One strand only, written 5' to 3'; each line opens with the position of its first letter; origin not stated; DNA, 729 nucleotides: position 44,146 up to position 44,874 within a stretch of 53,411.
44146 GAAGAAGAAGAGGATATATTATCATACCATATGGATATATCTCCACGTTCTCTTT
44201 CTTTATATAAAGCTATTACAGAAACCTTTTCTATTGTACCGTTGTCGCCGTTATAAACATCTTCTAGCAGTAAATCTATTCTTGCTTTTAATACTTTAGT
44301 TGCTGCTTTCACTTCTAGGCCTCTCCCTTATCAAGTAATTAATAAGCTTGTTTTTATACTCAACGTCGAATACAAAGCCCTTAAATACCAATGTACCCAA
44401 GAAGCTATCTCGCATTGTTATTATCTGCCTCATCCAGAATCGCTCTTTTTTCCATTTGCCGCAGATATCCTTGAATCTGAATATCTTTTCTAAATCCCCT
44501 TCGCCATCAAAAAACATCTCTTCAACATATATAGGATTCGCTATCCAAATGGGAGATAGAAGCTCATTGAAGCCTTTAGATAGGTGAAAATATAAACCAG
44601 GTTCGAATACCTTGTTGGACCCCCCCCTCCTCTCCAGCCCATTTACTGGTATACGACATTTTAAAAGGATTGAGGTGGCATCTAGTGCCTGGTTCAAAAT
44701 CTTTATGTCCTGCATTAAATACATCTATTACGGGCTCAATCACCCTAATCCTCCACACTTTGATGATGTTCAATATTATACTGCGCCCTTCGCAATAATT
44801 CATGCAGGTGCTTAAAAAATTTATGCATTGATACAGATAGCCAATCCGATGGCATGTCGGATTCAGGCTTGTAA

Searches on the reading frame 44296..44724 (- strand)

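Call 41: search_protein_families(library=phrogs, proteins=[window:44296-44724:-], max_evalue=0.001)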
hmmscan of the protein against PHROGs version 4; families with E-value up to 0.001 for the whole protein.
window:44296-44724:- (142 aa): 0 families

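Call 43: search_protein_families(library=pfam, proteins=[window:44296-44724:-], max_evalue=0.05)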
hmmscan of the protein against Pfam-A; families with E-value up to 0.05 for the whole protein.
window:44296-44724:- (142 aa): 1 family
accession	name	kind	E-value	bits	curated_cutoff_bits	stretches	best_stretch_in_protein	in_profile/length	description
PF06048.17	DUF927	-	0.00025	21.3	22.6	1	41-134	5-100/284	Domain of unknown function (DUF927)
